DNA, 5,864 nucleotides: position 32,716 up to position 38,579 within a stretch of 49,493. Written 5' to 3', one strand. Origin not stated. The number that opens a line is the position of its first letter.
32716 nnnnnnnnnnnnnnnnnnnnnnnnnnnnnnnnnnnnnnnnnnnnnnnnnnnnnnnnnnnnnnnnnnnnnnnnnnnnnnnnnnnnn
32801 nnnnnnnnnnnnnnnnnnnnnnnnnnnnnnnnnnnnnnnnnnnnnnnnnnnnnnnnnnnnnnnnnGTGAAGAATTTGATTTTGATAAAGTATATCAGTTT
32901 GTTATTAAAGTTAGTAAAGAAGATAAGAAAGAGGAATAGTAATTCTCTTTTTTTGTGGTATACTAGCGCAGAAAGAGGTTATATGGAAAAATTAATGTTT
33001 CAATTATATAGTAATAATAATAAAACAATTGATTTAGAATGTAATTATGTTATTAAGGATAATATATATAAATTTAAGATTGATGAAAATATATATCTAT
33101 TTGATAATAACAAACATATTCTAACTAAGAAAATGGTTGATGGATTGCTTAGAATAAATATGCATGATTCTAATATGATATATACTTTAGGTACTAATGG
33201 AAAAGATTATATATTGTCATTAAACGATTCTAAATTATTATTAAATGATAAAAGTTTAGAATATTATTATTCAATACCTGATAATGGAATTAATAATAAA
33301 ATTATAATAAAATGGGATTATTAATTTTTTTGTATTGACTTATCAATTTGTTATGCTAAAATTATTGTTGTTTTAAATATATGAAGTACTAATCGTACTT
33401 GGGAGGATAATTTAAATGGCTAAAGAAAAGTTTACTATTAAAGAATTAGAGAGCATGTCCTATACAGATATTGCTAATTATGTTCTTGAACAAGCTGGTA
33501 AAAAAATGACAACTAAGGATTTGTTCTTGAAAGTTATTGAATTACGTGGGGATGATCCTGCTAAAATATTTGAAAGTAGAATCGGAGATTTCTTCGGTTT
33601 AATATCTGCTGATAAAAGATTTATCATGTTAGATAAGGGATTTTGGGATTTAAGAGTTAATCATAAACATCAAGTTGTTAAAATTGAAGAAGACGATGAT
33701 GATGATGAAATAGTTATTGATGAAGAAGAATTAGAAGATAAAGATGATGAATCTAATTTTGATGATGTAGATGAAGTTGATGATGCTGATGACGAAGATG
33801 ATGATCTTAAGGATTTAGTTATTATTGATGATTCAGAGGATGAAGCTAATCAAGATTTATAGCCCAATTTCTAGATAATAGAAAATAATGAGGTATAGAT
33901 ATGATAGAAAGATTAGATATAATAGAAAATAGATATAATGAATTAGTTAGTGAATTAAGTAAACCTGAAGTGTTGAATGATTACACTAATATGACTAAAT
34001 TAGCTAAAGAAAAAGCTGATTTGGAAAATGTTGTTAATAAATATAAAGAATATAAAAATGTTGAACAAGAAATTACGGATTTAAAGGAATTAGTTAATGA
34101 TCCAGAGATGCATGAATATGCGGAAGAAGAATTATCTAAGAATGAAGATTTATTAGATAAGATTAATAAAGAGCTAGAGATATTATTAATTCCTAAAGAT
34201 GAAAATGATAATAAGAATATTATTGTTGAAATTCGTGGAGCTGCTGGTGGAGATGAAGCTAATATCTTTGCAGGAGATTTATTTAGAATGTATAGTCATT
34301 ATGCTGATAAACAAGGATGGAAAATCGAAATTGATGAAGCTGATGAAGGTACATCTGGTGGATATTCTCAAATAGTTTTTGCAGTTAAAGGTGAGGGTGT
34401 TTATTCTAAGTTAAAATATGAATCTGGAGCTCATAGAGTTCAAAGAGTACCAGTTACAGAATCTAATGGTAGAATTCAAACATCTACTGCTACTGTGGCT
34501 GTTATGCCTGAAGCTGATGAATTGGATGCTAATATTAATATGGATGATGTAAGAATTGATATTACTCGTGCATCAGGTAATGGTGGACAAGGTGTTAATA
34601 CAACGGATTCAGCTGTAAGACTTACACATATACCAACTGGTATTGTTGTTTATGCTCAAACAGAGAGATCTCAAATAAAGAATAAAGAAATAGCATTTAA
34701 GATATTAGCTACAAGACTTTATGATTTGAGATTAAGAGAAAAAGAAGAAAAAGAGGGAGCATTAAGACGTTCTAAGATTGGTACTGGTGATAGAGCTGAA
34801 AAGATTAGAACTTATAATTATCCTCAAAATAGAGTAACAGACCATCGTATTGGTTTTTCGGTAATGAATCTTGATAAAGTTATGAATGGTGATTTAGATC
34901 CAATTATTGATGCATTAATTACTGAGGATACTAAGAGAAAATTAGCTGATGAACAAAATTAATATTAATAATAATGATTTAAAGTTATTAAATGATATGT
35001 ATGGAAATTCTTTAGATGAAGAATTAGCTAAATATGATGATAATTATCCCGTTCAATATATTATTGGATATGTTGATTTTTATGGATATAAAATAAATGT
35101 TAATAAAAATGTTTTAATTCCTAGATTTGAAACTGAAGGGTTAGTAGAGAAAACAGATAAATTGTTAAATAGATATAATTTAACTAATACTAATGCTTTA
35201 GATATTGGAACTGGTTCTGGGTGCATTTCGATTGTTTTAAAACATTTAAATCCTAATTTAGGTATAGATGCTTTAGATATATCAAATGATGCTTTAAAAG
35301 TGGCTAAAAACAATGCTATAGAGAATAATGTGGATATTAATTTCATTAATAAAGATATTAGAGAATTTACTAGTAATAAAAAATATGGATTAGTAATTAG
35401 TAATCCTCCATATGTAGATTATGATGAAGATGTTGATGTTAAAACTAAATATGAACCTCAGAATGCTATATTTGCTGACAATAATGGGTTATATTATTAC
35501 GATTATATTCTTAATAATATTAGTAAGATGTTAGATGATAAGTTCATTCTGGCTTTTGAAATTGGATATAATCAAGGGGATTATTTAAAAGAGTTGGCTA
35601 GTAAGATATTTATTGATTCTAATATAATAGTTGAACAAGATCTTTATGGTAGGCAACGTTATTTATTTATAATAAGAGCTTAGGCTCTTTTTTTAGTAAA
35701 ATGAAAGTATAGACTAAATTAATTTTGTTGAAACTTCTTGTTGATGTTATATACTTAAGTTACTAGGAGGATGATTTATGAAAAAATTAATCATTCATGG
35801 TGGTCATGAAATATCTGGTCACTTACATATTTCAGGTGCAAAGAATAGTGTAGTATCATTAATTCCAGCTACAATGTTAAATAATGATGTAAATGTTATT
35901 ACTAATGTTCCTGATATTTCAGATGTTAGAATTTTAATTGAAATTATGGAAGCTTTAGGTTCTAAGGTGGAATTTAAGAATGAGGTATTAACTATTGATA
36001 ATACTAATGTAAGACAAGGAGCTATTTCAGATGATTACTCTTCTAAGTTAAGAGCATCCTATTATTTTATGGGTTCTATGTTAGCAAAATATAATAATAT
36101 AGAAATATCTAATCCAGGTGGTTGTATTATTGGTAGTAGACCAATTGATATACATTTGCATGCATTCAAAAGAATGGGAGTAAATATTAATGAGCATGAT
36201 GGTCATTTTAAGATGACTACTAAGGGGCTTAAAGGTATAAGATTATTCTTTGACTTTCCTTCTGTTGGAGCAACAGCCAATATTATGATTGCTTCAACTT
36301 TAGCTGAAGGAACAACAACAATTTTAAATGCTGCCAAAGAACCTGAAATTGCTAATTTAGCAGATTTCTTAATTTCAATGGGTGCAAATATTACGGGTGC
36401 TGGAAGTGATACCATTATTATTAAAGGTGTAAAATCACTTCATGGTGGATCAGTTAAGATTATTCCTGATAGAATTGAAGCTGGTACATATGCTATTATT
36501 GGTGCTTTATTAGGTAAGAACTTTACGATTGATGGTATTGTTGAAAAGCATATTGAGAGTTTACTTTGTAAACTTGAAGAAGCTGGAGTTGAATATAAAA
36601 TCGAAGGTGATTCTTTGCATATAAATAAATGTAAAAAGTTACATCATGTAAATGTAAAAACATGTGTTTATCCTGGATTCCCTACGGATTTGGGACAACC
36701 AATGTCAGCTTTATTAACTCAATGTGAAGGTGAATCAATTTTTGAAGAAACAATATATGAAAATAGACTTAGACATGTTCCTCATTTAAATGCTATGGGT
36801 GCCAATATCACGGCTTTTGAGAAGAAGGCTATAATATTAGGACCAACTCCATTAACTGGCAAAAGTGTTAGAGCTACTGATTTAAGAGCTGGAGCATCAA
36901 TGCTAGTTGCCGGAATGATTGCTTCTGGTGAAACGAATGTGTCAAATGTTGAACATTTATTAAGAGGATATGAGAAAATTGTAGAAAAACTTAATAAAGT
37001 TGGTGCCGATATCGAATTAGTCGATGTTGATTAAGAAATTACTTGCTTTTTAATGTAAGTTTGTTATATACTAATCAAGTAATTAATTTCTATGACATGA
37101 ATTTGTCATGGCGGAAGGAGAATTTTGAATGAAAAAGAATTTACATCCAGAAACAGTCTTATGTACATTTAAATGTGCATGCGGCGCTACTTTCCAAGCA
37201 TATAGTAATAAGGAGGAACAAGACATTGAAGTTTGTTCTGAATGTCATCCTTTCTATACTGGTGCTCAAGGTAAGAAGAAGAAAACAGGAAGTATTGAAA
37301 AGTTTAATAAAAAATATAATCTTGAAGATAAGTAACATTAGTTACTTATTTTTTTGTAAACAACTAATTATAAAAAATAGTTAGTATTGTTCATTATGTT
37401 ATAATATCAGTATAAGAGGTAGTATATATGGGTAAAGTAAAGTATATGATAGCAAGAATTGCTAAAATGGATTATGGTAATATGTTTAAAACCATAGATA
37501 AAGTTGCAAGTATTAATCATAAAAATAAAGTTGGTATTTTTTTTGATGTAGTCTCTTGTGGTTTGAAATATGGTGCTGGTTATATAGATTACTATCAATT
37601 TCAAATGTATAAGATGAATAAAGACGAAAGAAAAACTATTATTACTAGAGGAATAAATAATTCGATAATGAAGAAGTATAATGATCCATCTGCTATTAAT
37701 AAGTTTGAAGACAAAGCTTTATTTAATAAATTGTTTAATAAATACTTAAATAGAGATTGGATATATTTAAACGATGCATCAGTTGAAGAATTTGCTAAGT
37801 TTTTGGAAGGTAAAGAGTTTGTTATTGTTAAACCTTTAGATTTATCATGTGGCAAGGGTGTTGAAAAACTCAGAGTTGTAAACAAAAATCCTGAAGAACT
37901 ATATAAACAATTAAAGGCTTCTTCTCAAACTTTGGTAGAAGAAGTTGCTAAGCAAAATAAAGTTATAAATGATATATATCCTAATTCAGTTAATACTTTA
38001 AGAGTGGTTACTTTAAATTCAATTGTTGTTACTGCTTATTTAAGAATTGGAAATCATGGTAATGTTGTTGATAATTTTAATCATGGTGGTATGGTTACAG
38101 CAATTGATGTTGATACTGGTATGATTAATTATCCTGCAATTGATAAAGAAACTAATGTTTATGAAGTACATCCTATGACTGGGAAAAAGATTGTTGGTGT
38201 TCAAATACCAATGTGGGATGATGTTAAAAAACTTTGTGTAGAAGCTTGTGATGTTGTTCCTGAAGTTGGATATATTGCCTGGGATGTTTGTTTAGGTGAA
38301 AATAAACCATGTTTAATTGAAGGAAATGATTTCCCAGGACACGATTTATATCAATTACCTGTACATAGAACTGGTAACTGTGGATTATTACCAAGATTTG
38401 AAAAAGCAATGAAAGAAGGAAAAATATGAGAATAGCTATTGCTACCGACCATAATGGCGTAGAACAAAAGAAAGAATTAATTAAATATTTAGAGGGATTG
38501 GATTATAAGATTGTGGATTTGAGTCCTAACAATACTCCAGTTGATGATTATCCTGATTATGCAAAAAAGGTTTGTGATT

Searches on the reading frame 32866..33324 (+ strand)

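Call 10: search_protein_families(library=pfam, proteins=[window:32866-33324:+])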
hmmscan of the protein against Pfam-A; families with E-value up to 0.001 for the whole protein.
window:32866-33324:+ (152 aa): 1 family
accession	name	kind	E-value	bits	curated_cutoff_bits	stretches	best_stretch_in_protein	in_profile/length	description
PF15969.10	RexA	-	0.00078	19.5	25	0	44-111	26-91/235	Intracellular sensor of Lambda phage, Abi component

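Call 29: search_protein_families(library=ncbifam, proteins=[window:32866-33324:+], max_evalue=0.01)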
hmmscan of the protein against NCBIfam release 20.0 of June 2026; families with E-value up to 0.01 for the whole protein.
window:32866-33324:+ (152 aa): 0 families

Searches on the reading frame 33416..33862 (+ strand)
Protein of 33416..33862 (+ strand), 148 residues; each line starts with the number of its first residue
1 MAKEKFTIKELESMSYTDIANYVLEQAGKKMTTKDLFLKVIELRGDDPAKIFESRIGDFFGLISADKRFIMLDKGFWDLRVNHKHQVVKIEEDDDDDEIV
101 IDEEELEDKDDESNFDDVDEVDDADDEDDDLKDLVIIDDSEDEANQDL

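Call 10: search_protein_families(library=pfam, proteins=[window:33416-33862:+])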
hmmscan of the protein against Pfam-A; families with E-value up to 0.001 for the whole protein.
window:33416-33862:+ (148 aa): 1 family
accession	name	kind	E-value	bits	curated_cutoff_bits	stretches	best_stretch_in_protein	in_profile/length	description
PF05066.19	HARE-HTH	-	0.0005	20.8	25.9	1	14-80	1-69/71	HB1, ASXL, restriction endonuclease HTH domain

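Call 29: search_protein_families(library=ncbifam, proteins=[window:33416-33862:+], max_evalue=0.01)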
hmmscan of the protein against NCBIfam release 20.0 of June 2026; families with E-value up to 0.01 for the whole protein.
window:33416-33862:+ (148 aa): 2 families
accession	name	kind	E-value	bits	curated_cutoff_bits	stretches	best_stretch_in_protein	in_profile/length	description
TIGR04567.1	RNAP_delt_lowGC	equivalog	2.3e-12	46.9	42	1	13-91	2-79/83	DNA-directed RNA polymerase subunit delta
NF045964.1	RNAP_delt_plasma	equivalog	7.8e-08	32.3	72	1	16-80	3-76/77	DNA-directed RNA polymerase subunit delta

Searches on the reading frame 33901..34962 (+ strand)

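Call 10: search_protein_families(library=pfam, proteins=[window:33901-34962:+])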
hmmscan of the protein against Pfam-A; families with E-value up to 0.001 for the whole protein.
window:33901-34962:+ (353 aa): 4 families
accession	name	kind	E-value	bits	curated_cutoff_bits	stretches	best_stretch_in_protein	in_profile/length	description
PF03462.23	PCRF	-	3e-73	246.2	24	1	8-199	1-194/194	PCRF domain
PF00472.26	RF-1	-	1.2e-39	135.3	35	1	207-316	2-116/116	RF-1 domain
PF16326.10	ABC_tran_CTD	-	0.00026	21.6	32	0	5-43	17-55/69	ABC transporter C-terminal domain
PF05823.17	Gp-FAR-1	-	0.0008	20.3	29.2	0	23-90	10-73/149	Nematode fatty acid retinoid binding protein (Gp-FAR-1)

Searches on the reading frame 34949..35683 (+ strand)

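Call 10: search_protein_families(library=pfam, proteins=[window:34949-35683:+])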
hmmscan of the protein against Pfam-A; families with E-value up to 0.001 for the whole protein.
window:34949-35683:+ (244 aa): 9 families
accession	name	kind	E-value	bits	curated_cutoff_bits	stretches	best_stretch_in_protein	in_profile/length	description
PF05175.20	MTS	-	6.9e-17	62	23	1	74-159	25-112/170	Methyltransferase small domain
PF13847.12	Methyltransf_31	-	9.4e-11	42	27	1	80-201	4-107/145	Methyltransferase domain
PF06325.19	PrmA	-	1.6e-09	38.1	22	1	72-152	154-233/296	Ribosomal protein L11 methyltransferase (PrmA)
PF13649.12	Methyltransf_25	-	1.2e-08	36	27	1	84-152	2-71/97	Methyltransferase domain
PF08242.18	Methyltransf_12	-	1.2e-05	26.4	30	1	84-150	1-70/98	Methyltransferase domain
PF01170.24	UPF0020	-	9.9e-05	22.6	22.3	1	102-155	75-131/197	RMKL-like, methyltransferase domain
PF07669.17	Eco57I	-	0.00018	22.1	25.3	1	123-230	49-163/171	Eco57I restriction-modification methylase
PF02527.21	GidB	-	0.00028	20.7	27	1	79-151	48-121/184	rRNA small subunit methyltransferase G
PF08241.18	Methyltransf_11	-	0.00037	21.5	21.2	1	84-149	1-64/95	Methyltransferase domain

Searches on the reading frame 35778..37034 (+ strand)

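Call 10: search_protein_families(library=pfam, proteins=[window:35778-37034:+])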
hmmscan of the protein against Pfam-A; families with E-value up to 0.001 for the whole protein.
window:35778-37034:+ (418 aa): 1 family
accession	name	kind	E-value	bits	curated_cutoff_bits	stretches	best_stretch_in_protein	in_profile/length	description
PF00275.25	EPSP_synthase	-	5.6e-82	276.1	22.8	1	7-405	2-417/417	EPSP synthase (3-phosphoshikimate 1-carboxyvinyltransferase)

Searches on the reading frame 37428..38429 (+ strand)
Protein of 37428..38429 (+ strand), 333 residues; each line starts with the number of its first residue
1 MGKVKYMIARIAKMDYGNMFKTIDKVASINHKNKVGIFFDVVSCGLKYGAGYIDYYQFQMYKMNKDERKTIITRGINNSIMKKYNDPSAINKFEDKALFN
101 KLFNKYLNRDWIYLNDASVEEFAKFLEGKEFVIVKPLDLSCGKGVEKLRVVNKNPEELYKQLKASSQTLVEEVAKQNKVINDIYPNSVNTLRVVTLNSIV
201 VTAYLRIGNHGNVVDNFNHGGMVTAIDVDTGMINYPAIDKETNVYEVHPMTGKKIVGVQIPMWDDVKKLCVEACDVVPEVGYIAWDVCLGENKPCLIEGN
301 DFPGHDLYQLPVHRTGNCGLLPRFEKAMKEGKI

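Call 10: search_protein_families(library=pfam, proteins=[window:37428-38429:+])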
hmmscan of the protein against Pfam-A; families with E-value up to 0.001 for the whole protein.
window:37428-38429:+ (333 aa): 4 families
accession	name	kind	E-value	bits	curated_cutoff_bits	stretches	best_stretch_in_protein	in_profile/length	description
PF14397.11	ATPgrasp_ST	-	2.5e-51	174.9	31.4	1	77-326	3-275/278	Sugar-transfer associated ATP-grasp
PF02955.21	GSH-S_ATP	-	9.2e-06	25.6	23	1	100-228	5-124/175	Prokaryotic glutathione synthetase, ATP-grasp domain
PF14398.11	ATPgrasp_YheCD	-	0.00028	20.7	26.8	0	118-183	37-102/255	YheC/D like ATP-grasp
PF08443.16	RimK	-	0.00046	20.3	21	1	130-229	41-128/188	RimK-like ATP-grasp domain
